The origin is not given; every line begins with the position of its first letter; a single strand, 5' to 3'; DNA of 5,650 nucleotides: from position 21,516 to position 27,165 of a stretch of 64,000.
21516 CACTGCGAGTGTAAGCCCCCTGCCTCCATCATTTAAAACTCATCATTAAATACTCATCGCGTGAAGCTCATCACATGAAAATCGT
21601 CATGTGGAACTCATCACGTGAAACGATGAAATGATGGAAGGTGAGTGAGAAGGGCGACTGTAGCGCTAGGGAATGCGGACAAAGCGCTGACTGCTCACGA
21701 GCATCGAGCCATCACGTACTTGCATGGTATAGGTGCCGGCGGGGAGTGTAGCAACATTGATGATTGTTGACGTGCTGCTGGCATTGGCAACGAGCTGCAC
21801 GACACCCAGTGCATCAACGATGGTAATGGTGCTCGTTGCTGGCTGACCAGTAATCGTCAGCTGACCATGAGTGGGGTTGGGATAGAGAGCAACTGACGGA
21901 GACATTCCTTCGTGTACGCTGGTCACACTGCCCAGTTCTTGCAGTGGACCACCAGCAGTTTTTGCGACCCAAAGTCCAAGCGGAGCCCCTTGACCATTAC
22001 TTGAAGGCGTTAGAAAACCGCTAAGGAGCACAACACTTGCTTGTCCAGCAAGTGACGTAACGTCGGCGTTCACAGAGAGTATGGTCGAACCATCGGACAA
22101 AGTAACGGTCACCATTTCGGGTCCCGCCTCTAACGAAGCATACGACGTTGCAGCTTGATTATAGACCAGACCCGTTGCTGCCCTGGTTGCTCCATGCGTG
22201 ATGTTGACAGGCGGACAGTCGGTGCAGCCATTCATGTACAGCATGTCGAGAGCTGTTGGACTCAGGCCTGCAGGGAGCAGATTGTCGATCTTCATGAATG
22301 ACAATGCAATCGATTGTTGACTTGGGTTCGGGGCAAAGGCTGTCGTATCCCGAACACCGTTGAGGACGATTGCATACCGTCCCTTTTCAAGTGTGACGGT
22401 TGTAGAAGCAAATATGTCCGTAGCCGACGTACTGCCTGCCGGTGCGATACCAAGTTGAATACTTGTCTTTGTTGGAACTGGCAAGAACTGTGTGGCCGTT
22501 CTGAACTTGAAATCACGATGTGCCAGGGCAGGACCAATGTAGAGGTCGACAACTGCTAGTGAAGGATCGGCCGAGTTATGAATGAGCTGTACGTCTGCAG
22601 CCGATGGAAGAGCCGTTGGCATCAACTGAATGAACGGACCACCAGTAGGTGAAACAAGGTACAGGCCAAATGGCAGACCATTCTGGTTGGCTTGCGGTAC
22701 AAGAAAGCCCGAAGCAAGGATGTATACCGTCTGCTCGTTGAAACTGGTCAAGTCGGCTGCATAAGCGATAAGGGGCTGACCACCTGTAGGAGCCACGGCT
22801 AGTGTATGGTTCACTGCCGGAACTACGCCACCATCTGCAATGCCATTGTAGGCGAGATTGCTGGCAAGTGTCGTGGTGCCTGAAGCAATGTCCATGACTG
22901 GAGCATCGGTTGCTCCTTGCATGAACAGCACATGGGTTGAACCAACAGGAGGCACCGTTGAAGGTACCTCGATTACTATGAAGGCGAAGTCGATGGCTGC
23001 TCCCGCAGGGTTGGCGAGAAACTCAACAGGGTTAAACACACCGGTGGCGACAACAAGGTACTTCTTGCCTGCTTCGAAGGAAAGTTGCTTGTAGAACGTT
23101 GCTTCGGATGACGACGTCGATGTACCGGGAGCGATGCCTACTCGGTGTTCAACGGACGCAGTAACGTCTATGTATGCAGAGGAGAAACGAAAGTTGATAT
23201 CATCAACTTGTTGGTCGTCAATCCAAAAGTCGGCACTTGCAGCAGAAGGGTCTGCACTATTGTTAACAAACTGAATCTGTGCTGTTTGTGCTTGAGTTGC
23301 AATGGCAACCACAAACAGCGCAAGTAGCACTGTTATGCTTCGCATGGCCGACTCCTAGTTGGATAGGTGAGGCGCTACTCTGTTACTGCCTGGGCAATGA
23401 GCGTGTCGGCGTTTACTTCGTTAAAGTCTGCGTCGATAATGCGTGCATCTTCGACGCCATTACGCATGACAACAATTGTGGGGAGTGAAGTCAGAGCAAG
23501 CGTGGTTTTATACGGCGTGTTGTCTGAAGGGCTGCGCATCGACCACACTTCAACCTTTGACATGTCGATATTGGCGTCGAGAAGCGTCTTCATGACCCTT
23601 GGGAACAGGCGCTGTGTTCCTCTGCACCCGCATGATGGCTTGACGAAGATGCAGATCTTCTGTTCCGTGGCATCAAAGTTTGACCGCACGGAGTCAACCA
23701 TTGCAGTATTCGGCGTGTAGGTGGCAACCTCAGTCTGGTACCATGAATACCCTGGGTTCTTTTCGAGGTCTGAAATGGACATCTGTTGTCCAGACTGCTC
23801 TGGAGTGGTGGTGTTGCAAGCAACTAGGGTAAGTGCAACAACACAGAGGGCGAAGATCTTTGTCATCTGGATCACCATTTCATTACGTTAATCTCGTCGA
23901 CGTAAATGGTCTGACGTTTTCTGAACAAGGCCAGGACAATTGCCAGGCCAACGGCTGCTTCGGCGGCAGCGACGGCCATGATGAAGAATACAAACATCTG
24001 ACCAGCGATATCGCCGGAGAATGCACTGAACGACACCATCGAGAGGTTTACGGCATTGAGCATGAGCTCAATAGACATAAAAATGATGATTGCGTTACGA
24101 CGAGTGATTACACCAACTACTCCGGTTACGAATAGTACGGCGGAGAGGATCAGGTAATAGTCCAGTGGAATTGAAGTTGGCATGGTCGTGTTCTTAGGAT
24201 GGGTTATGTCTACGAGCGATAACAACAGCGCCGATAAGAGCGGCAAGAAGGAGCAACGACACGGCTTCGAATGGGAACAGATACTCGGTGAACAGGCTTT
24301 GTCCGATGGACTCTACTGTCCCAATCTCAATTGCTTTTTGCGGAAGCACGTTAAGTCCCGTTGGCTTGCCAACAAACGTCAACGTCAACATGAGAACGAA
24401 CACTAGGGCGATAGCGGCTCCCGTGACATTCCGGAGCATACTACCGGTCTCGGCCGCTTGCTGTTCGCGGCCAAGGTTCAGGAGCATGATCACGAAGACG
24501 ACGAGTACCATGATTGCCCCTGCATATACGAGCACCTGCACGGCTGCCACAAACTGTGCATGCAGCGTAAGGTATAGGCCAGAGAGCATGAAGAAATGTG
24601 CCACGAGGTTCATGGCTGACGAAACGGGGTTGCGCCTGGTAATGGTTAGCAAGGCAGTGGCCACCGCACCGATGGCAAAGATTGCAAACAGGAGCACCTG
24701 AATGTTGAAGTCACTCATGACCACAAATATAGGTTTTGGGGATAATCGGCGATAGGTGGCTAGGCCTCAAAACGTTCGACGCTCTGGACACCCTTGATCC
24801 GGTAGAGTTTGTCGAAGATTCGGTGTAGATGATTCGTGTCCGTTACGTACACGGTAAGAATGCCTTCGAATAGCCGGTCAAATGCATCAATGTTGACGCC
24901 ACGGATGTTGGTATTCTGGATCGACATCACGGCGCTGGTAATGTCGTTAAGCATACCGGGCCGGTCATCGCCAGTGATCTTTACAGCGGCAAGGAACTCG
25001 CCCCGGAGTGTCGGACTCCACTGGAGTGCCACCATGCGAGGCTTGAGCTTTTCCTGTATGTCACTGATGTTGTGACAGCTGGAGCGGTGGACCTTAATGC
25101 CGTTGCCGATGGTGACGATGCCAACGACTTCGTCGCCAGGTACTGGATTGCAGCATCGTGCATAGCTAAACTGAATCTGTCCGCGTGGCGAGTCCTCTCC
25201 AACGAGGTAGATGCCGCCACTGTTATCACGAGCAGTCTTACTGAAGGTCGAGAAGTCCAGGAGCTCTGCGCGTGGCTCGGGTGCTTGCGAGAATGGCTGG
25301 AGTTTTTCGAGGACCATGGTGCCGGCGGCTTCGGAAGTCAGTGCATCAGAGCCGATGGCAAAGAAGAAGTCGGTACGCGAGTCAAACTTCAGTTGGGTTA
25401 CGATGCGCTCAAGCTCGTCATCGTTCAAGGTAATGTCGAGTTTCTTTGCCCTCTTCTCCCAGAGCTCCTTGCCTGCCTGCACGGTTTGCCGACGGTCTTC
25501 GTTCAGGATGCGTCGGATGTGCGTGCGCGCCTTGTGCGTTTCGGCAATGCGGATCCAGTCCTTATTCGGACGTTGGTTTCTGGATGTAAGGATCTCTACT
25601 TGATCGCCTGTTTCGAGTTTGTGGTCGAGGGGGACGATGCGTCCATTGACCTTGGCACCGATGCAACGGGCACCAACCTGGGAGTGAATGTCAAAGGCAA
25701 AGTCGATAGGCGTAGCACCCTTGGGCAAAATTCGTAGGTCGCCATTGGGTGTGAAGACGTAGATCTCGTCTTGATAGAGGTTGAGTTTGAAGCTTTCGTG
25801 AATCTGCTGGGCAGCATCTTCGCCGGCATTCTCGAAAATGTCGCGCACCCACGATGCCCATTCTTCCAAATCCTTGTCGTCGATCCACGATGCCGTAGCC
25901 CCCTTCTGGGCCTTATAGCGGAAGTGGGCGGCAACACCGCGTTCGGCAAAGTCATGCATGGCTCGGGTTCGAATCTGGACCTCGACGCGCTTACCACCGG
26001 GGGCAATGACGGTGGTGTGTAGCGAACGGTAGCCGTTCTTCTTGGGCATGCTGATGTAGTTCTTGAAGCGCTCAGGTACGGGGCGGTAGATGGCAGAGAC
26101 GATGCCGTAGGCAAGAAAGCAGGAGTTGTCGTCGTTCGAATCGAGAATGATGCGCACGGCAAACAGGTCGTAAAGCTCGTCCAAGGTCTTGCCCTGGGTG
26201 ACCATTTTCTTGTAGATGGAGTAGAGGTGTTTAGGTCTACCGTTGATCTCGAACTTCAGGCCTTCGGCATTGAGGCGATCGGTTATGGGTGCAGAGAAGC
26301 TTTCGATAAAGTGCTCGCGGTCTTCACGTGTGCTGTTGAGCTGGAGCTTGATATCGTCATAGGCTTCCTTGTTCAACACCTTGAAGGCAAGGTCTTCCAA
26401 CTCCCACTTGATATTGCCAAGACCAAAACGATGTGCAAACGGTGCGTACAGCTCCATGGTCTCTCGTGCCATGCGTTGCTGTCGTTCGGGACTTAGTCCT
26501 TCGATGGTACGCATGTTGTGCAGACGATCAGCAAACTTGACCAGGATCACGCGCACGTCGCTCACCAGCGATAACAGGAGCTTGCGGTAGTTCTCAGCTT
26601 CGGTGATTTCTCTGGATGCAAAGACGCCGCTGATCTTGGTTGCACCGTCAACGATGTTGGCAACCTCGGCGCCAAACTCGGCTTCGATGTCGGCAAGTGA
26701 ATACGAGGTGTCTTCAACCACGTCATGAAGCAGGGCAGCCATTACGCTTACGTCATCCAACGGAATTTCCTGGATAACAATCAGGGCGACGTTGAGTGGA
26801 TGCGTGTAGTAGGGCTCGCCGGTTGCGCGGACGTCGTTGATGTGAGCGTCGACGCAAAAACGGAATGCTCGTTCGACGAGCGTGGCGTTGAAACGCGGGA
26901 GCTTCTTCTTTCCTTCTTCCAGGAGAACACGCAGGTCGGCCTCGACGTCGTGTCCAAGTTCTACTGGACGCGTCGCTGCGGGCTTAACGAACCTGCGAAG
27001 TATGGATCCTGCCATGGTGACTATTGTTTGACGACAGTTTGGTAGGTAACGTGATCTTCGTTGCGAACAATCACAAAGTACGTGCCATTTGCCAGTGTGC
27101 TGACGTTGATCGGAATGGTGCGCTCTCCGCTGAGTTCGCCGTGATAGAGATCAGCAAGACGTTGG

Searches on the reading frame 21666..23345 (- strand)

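Call 7: search_protein_families(library=pfam, proteins=[window:21666-23345:-], max_evalue=0.001)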
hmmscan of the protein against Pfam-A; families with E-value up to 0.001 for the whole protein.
window:21666-23345:- (559 aa): 2 families
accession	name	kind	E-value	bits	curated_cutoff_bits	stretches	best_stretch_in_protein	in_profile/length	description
PF14344.12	DUF4397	-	1.6e-22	80.7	30.6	2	22-154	1-119/119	Domain of unknown function (DUF4397)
PF18962.6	Por_Secre_tail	-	4.2e-11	43.4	27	1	487-550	1-69/75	Secretion system C-terminal sorting domain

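Call 10: search_protein_families(library=ncbifam, proteins=[window:21666-23345:-], max_evalue=1)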
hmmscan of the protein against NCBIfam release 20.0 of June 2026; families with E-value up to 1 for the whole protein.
window:21666-23345:- (559 aa): 4 families
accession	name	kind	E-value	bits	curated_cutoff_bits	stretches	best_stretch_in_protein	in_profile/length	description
TIGR04183.1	Por_Secre_tail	domain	7.3e-11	41.9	23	1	487-556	1-70/72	T9SS type A sorting domain-containing protein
NF038113.1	T9SSA_dep_M36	equivalog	0.00064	18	885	1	474-549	782-861/869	T9SS-dependent M36 family metallopeptidase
NF052228.1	T9SS_PorZ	equivalog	0.029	12.8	260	1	472-526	661-716/757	type IX secretion system anionic LPS delivery protein PorZ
NF050177.1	TapA_OM_Porphy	equivalog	0.16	10.7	500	1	484-545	470-532/544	TapA/TapC family T9SS-dependent outer membrane protein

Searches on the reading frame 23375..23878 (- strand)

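Call 7: search_protein_families(library=pfam, proteins=[window:23375-23878:-], max_evalue=0.001)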
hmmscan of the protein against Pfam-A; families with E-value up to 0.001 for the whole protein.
window:23375-23878:- (167 aa): 0 families

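Call 10: search_protein_families(library=ncbifam, proteins=[window:23375-23878:-], max_evalue=1)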
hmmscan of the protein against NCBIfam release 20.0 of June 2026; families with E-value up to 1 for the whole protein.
window:23375-23878:- (167 aa): 2 families
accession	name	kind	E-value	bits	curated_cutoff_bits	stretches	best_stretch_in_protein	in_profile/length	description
TIGR01068.1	thioredoxin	equivalog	0.045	13.9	96.8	1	85-150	29-87/101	thioredoxin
NF007786.1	PRK10477.1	subfamily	0.096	12.3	267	1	5-48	3-45/176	outer membrane lipoprotein Blc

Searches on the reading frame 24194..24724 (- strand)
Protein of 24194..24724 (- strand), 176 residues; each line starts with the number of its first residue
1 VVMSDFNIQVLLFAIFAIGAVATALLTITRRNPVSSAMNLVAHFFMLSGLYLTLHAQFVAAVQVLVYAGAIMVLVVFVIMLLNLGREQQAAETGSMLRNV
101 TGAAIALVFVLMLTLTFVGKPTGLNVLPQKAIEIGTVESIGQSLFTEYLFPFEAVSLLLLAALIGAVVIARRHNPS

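Call 7: search_protein_families(library=pfam, proteins=[window:24194-24724:-], max_evalue=0.001)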
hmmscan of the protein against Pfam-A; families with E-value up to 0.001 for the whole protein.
window:24194-24724:- (176 aa): 1 family
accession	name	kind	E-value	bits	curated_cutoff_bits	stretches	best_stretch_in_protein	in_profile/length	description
PF00499.25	Oxidored_q3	-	9.3e-40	136.2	33.2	1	24-169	2-146/146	NADH-ubiquinone/plastoquinone oxidoreductase chain 6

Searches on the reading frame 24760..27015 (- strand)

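Call 7: search_protein_families(library=pfam, proteins=[window:24760-27015:-], max_evalue=0.001)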
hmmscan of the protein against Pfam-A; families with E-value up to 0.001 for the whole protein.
window:24760-27015:- (751 aa): 6 families
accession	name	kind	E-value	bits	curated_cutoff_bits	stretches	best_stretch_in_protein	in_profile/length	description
PF13328.12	HD_4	-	1.3e-41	142.3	27.2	1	50-199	1-155/156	HD domain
PF04607.23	RelA_SpoT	-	4e-37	127.4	27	1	259-371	1-112/113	Region found in RelA / SpoT proteins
PF02824.27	TGS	-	1.2e-23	83.3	22.2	1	418-477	1-60/60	TGS domain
PF13291.12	ACT_4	-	2.6e-17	63.7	27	1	672-748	3-80/80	ACT domain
PF19296.4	RelA_AH_RIS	-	3.2e-12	47.4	23.8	1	490-652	3-177/185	RelA/SpoT, AH and RIS domains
PF01966.28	HD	-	2e-09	38.2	22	1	69-168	1-116/116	HD domain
